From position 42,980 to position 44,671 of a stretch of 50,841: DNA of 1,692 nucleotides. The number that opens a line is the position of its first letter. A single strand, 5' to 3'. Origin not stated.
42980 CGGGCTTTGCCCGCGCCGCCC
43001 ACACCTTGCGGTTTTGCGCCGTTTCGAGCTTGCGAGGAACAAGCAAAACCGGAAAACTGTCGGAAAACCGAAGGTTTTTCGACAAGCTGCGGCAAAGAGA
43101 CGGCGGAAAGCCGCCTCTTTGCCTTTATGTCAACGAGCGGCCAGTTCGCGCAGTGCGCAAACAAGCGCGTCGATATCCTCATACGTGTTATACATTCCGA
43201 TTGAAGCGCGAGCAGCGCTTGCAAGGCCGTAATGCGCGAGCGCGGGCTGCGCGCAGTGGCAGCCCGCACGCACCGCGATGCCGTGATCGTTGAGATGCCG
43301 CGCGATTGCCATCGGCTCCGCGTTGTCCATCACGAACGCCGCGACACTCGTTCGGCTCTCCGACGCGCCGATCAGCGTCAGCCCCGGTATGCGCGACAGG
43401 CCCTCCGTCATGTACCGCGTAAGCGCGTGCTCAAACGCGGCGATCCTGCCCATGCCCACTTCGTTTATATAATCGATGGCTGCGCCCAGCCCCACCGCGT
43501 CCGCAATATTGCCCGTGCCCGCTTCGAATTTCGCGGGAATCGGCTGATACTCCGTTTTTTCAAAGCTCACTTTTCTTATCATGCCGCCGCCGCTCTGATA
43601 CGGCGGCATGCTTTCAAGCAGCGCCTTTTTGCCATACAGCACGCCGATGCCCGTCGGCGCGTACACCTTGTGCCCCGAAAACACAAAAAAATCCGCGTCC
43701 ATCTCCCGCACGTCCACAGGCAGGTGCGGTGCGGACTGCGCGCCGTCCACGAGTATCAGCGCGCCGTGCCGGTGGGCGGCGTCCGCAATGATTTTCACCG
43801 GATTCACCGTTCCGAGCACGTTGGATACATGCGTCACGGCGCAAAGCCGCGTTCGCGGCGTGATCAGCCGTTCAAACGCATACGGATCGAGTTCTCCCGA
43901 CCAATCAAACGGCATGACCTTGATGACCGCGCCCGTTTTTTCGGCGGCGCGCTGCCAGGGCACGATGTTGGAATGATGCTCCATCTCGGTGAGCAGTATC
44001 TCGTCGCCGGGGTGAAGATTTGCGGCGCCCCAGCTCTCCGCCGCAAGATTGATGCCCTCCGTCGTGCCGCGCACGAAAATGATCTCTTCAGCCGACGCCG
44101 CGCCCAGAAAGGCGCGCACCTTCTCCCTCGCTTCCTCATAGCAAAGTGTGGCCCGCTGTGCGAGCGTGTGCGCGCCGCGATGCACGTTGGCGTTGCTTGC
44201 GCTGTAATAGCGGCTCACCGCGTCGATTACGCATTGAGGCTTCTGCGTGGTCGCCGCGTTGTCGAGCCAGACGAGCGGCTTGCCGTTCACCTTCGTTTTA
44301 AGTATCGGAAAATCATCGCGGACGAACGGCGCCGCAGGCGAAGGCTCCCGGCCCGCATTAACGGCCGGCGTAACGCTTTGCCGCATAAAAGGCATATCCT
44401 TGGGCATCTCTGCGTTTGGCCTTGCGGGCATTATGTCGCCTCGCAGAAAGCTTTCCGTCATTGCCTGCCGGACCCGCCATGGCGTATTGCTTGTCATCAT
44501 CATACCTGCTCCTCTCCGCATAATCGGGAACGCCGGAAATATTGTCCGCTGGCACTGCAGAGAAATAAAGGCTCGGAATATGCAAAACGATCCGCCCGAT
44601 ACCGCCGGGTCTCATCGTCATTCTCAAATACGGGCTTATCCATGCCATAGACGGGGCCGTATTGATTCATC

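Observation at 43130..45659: Unexplained gene cluster: orphan extended SufS-like desulfurase, a coupled 56-codon ORF and two Cys/Trp/Arg-rich micro-proteins driven by near-identical 5' signals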

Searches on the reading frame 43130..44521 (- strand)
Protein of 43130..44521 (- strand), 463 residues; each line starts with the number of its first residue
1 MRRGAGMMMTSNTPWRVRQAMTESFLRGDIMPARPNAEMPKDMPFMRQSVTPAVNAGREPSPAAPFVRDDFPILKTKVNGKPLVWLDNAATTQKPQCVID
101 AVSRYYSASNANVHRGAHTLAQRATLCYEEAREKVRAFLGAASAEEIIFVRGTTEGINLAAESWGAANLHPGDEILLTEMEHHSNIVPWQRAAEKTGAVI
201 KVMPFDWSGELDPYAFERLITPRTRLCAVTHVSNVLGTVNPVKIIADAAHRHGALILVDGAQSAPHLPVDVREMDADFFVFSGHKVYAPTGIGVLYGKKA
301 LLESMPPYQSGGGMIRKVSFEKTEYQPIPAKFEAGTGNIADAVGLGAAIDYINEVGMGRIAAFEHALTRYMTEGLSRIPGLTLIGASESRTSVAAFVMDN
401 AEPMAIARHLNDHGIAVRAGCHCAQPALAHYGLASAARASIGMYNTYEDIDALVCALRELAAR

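Call 6: search_protein_families(library=pfam, proteins=[window:43130-44521:-], max_evalue=0.1)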
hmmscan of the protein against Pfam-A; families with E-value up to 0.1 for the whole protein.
window:43130-44521:- (463 aa): 5 families
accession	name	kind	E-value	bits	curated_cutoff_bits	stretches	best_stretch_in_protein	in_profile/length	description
PF00266.25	Aminotran_5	-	6.3e-147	489.8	21.5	1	84-453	1-371/371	Aminotransferase class-V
PF00155.27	Aminotran_1_2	-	7.1e-07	29.2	19.7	1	95-261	19-187/361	Aminotransferase class I and II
PF01041.23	DegT_DnrJ_EryC1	-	2.2e-06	27.6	19.8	1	133-263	31-149/360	DegT/DnrJ/EryC1/StrS aminotransferase family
PF01212.27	Beta_elim_lyase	-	6.3e-06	26.2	27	1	132-304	38-218/288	Beta-eliminating lyase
PF01053.26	Cys_Met_Meta_PP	-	2.2e-05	23.7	27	1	168-285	87-198/381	Cys/Met metabolism PLP-dependent enzyme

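Call 7: search_protein_families(library=ncbifam, proteins=[window:43130-44521:-], max_evalue=0.1)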
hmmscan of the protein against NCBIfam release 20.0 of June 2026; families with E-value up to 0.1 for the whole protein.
window:43130-44521:- (463 aa): 51 families (the best 25 are shown)
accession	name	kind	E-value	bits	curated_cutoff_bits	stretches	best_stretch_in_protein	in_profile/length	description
NF041166.1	f2_encap_cargo1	exception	3e-201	670.8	800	1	56-460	219-623/623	family 2A encapsulin nanocompartment cargo protein cysteine desulfurase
TIGR01979.1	sufS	subfamily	1.8e-167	557.2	475.1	1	67-459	3-397/403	SufS family cysteine desulfurase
NF006791.0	PRK09295.1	equivalog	4.2e-144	480.6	661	1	67-459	8-400/406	cysteine desulfurase SufS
NF008126.0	PRK10874.1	equivalog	8.8e-116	387.3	607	1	67-458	9-393/401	cysteine desulfurase CsdA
TIGR03392.1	FeS_syn_CsdA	equivalog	1.9e-115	386.2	493.6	1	67-458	6-390/398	cysteine desulfurase CsdA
TIGR01976.1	am_tr_V_VC1184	hypoth_equivalog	3.1e-84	283.6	352.35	1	67-457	6-401/401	cysteine desulfurase-like protein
TIGR01977.1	am_tr_V_EF2568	hypoth_equivalog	2e-72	244.3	377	1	84-460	1-376/376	cysteine desulfurase family protein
NF040779.1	Sec_lyase_SclA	exception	2.4e-60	204.5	525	1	84-460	1-376/378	selenocysteine lyase SclA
TIGR03402.1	FeS_nifS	equivalog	1.4e-51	175.5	530.75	1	84-460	1-369/379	cysteine desulfurase NifS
TIGR03235.1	DNA_S_dndA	equivalog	9.3e-40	137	480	1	85-425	1-326/353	cysteine desulfurase DndA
NF010611.0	PRK14012.1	equivalog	1.6e-37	129.5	548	1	84-451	7-369/406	IscS subfamily cysteine desulfurase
TIGR02006.1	IscS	equivalog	5e-33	114.7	643.2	1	84-428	5-331/402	IscS subfamily cysteine desulfurase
NF002806.0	PRK02948.1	subfamily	1.2e-28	100.2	304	1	84-299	2-214/381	IscS subfamily cysteine desulfurase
TIGR03403.1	nifS_epsilon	equivalog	3.4e-28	98.5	587.7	1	84-436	1-337/382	NifS family cysteine desulfurase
TIGR04343.1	egtE_PLP_lyase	equivalog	9.1e-21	74.1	400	1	84-415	15-329/370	ergothioneine biosynthesis PLP-dependent enzyme EgtE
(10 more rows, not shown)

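Call 9: find_encoding_contigs(protein=window:43130-44521:-, flank=6000, max_places=8)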
Protein window:43130-44521:- (463 aa): no gene with exactly this product is on record in the collection.

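Call 13: find_related_loci(query=window:43130-44503:-, collection=genome_contigs, flank=6000)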
Query window:43130-44503:- (457 aa) in genome_contigs; peptide patterns used: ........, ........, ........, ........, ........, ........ (x = any residue, [..] = any of these).
600 stretches matched a pattern (row limit reached: there are more); 593 encode a relative of the query (tblastn E <= 1e-3); the best 80 are kept; 80 distinct loci.
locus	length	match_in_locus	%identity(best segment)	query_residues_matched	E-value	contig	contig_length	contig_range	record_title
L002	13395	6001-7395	72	1-457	0e+0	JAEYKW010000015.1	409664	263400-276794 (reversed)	MAG: Bacillota bacterium isolate OH_HFB_467 k127_2278647, whole genome shotgun sequence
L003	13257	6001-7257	78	39-457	0e+0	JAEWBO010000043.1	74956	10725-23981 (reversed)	MAG: Bacillota bacterium isolate OH_PBB_253 k127_1558593, whole genome shotgun sequence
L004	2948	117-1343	67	50-457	0e+0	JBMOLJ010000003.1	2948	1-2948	MAG: Bacillota bacterium isolate Betzabe_MAG021 MAG021_3, whole genome shotgun sequence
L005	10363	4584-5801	63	52-457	1e-170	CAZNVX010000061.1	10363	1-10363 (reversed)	MAG TPA_asm: uncultured Christensenellaceae bacterium isolate SRP241326_co1_47 genome assembly, contig: NODE_8513_length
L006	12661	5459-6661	63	53-454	3e-169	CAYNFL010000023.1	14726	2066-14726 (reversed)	MAG TPA_asm: uncultured Christensenellaceae bacterium isolate SRP192927_co6_817 genome assembly, contig: NODE_9698_lengt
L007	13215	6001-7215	64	53-457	1e-167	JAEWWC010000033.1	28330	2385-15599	MAG: Bacillota bacterium isolate OH_SDB_84 k127_462394, whole genome shotgun sequence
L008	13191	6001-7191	63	61-457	8e-165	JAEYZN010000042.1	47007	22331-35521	MAG: Bacillota bacterium isolate OH_CBlB_98 k127_2299932, whole genome shotgun sequence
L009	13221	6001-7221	57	46-454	2e-158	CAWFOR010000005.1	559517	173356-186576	MAG: uncultured Alphaproteobacteria bacterium isolate MFD05942.bin.1.432 genome assembly, contig: contig_12796, whole ge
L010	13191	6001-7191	59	61-457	4e-158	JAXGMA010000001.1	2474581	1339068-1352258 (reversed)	MAG: Christensenellales bacterium isolate AnMBR.bin221 bin221_1, whole genome shotgun sequence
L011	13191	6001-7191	56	61-457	4e-156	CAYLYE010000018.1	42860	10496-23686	MAG TPA_asm: uncultured Planctomycetaceae bacterium isolate SRP292972_co1_127 genome assembly, contig: NODE_508_length_4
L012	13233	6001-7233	56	50-454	8e-156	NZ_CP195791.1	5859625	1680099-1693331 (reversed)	Planctomicrobium sp. SH661 chromosome, complete genome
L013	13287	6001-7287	55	27-454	1e-155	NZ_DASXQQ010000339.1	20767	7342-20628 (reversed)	MAG: Piscinibacter sp. isolate SMAG_U4617 k141_707495, whole genome shotgun sequence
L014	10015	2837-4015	59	62-454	9e-156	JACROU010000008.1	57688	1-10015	MAG: Candidatus Omnitrophota bacterium isolate NC_groundwater_1969_Pr3_S-0.2um_47_3 scaffold_90526, whole genome shotgun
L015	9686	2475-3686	57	50-454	4e-154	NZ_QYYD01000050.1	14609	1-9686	Rhodopseudomonas palustris strain 2.1.18 NODE_50_length_14609_cov_35.5512, whole genome shotgun sequence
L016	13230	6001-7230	56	46-451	6e-154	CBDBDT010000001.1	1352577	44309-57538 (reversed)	MAG: Dehalococcoidia bacterium isolate a89fab70-b9e1-494d-bd9e-b94e8a784799 genome assembly, contig: contig_1, whole gen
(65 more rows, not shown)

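Call 34: search_protein_families(library=ncbifam, proteins=[L002:5031-6017:+, L003:4887-5873:+, L002:4393-4608:-, L002:6004-7398:+], max_evalue=0.1)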
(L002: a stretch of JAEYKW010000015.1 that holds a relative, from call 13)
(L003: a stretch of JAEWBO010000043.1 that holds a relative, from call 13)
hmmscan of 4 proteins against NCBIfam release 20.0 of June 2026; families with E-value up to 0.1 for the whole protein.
L002:5031-6017:+ (328 aa): 2 families
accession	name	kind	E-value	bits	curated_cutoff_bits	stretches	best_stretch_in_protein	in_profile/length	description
NF041162.2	encap_f2a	equivalog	1.7e-132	440.9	380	1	15-327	3-295/295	family 2A encapsulin nanocompartment shell protein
NF041163.2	encap_f2b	equivalog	3.7e-128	428.5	400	2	63-322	199-449/450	family 2B encapsulin nanocompartment shell protein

L003:4887-5873:+ (328 aa): 2 families
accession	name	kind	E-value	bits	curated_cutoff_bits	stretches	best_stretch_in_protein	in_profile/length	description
NF041162.2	encap_f2a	equivalog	6.7e-133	442.3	380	1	15-327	3-295/295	family 2A encapsulin nanocompartment shell protein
NF041163.2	encap_f2b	equivalog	1.2e-125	420.2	400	2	62-322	198-449/450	family 2B encapsulin nanocompartment shell protein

L002:4393-4608:- (71 aa): 0 families

L002:6004-7398:+ (464 aa): 65 families (the best 25 are shown)
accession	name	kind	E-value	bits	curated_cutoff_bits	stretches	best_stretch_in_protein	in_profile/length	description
NF041166.1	f2_encap_cargo1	exception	3.5e-205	683.8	800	1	25-460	175-622/623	family 2A encapsulin nanocompartment cargo protein cysteine desulfurase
TIGR01979.1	sufS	subfamily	6.1e-169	562.1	475.1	1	68-459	3-396/403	SufS family cysteine desulfurase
NF006791.0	PRK09295.1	equivalog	4.5e-143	477.2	661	1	68-459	8-399/406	cysteine desulfurase SufS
NF008126.0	PRK10874.1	equivalog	3.9e-115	385.2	607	1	67-459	8-393/401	cysteine desulfurase CsdA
TIGR03392.1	FeS_syn_CsdA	equivalog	6.2e-115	384.5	493.6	1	68-459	6-390/398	cysteine desulfurase CsdA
TIGR01976.1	am_tr_V_VC1184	hypoth_equivalog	2.4e-82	277.4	352.35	1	68-458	6-401/401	cysteine desulfurase-like protein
TIGR01977.1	am_tr_V_EF2568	hypoth_equivalog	1.5e-72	244.7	377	1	85-459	1-374/376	cysteine desulfurase family protein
NF040779.1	Sec_lyase_SclA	exception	2.9e-62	210.7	525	1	85-459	1-374/378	selenocysteine lyase SclA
TIGR03402.1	FeS_nifS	equivalog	1.3e-49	169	530.75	1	85-459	1-367/379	cysteine desulfurase NifS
TIGR03235.1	DNA_S_dndA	equivalog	1.2e-39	136.6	480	1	86-426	1-326/353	cysteine desulfurase DndA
NF010611.0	PRK14012.1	equivalog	6.5e-37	127.4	548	1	85-430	7-336/406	IscS subfamily cysteine desulfurase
TIGR02006.1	IscS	equivalog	7.3e-34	117.4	643.2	1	85-427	5-329/402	IscS subfamily cysteine desulfurase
TIGR03403.1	nifS_epsilon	equivalog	3.6e-31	108.3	587.7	1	85-442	1-342/382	NifS family cysteine desulfurase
NF002806.0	PRK02948.1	subfamily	2.1e-27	96.1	304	1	85-425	2-324/381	IscS subfamily cysteine desulfurase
TIGR04343.1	egtE_PLP_lyase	equivalog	5.1e-22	78.2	400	1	85-382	15-293/370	ergothioneine biosynthesis PLP-dependent enzyme EgtE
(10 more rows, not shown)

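Call 35: search_protein_families(library=pfam, proteins=[L002:5031-6017:+, L002:4393-4608:-], max_evalue=1)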
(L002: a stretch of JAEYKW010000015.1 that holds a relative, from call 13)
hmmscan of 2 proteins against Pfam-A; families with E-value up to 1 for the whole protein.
L002:5031-6017:+ (328 aa): 2 families
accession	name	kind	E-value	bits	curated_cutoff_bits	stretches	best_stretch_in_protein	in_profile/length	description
PF19307.5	SrpI-like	-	1.4e-104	349.1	22.8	1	64-322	4-253/254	Type 2A encapsulin shell protein SrpI-like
PF09951.15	Imm33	-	0.14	12.4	25.4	1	94-130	40-76/87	Immunity protein Imm33 domain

L002:4393-4608:- (71 aa): 0 families

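Call 44: find_homologous_proteins(query=window:43130-44503:-, max_evalue=1e-150)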
Query window:43130-44503:- (457 aa): 525 proteins with E <= 1e-150 among 8000 candidates; the best 120 are listed.
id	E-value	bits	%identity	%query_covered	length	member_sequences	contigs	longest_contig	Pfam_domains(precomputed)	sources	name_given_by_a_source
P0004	0.0e+0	1039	100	100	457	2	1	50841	PF00155.28,PF00266.26,PF01212.28,PF01053.27,PF01041.24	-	-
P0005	2.2e-223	760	74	100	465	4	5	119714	PF00155.28,PF00266.26,PF01212.28,PF01053.27,PF01041.24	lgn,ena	-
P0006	7.2e-222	755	74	100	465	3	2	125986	PF00155.28,PF00266.26,PF01212.28,PF01053.27,PF01041.24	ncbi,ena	-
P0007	2.4e-221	753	73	100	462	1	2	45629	PF00155.28,PF00266.26,PF01053.27,PF01041.24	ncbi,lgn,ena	-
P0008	1.5e-219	748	74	100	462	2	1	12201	PF00155.28,PF00266.26,PF01053.27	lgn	-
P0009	2.8e-219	747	73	100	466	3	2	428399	PF00155.28,PF00266.26,PF01053.27,PF01041.24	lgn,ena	-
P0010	4.1e-218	743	75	97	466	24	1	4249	PF00155.28,PF00266.26,PF01053.27,PF01041.24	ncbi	-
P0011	1.5e-215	734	70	100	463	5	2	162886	PF00155.28,PF00266.26,PF01212.28,PF01053.27,PF01041.24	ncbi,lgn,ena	-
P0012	9.0e-212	722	76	92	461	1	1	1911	PF00155.28,PF00266.26,PF01212.28,PF01053.27,PF01041.24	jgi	-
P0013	2.0e-209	714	71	100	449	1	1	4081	PF00155.28,PF00266.26,PF01212.28,PF01053.27,PF01041.24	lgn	-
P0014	4.1e-202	690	69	100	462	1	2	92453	PF00155.28,PF00266.26,PF01212.28,PF01053.27,PF01041.24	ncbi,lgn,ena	-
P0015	4.7e-182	624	67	89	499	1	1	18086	PF00266.26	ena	-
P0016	9.1e-181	620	67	89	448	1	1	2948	PF00155.28,PF00266.26,PF01041.24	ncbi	ncbi:MAG: SufS family cysteine desulfurase, partial [Bacillota bacterium]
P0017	1.2e-176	606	59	100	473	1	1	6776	PF00266.26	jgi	jgi:cysteine desulfurase/selenocysteine lyase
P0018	6.0e-176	604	60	99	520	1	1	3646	PF00155.28,PF00266.26,PF01053.27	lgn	-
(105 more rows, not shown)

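Call 50: find_encoding_contigs(protein=P0005, flank=5000, max_places=2)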
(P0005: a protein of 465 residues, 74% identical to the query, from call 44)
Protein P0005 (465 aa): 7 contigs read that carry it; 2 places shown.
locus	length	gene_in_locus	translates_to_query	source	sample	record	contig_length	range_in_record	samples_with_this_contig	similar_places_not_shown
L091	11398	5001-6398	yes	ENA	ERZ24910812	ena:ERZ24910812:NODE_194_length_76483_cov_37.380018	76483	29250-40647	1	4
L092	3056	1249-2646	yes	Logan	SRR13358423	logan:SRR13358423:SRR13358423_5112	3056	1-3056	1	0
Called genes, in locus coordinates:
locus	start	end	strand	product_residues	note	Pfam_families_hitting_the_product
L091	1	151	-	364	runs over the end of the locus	PF03845:Spore_permease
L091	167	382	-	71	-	-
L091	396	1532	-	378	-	PF25198:Spore_GerAC_N, PF05504:Spore_GerAC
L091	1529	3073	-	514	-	PF03323:GerA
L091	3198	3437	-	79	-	-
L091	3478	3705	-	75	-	-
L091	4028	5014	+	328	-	PF19307:SrpI-like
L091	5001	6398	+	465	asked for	PF00155:Aminotran_1_2, PF00266:Aminotran_5, PF01041:DegT_DnrJ_EryC1 (weak), PF01212:Beta_elim_lyase (weak), PF01053:Cys_Met_Meta_PP (weak)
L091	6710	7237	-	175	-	PF13302:Acetyltransf_3, PF00583:Acetyltransf_1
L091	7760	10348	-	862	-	PF00171:Aldedh, PF00465:Fe-ADH, PF13685:Fe-ADH_2 (weak), PF25137:ADH_Fe_C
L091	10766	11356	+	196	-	PF00440:TetR_N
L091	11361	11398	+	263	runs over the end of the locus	PF02525:Flavodoxin_2, PF03358:FMN_red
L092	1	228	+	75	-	?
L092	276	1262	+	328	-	PF19307:SrpI-like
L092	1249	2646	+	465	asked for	PF00155:Aminotran_1_2, PF00266:Aminotran_5, PF01041:DegT_DnrJ_EryC1 (weak), PF01212:Beta_elim_lyase (weak), PF01053:Cys_Met_Meta_PP (weak)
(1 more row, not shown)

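Call 51: find_encoding_contigs(protein=P0006, flank=5000, max_places=2)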
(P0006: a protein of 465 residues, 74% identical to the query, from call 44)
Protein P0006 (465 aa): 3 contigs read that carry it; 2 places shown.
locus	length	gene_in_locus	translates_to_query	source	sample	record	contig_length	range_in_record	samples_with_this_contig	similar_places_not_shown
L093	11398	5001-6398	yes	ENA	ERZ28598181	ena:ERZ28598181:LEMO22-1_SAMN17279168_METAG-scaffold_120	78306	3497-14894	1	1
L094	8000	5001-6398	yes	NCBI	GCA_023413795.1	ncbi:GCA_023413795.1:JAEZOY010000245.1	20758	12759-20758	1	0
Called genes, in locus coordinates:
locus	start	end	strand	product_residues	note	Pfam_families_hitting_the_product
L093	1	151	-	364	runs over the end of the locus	PF03845:Spore_permease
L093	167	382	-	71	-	-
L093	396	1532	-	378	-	PF25198:Spore_GerAC_N, PF05504:Spore_GerAC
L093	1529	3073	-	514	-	PF03323:GerA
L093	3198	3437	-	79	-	-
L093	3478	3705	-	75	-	-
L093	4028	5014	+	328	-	PF19307:SrpI-like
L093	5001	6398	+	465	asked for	PF00155:Aminotran_1_2, PF00266:Aminotran_5, PF01041:DegT_DnrJ_EryC1 (weak), PF01212:Beta_elim_lyase (weak), PF01053:Cys_Met_Meta_PP (weak)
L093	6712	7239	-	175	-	PF13302:Acetyltransf_3, PF00583:Acetyltransf_1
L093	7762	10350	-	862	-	PF00171:Aldedh, PF00465:Fe-ADH, PF13685:Fe-ADH_2 (weak), PF25137:ADH_Fe_C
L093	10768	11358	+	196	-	PF00440:TetR_N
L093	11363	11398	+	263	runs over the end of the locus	PF02525:Flavodoxin_2, PF03358:FMN_red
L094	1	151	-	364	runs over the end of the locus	PF03845:Spore_permease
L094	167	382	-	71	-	-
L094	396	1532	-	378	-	PF25198:Spore_GerAC_N, PF05504:Spore_GerAC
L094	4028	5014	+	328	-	PF19307:SrpI-like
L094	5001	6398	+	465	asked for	PF00155:Aminotran_1_2, PF00266:Aminotran_5, PF01041:DegT_DnrJ_EryC1 (weak), PF01212:Beta_elim_lyase (weak), PF01053:Cys_Met_Meta_PP (weak)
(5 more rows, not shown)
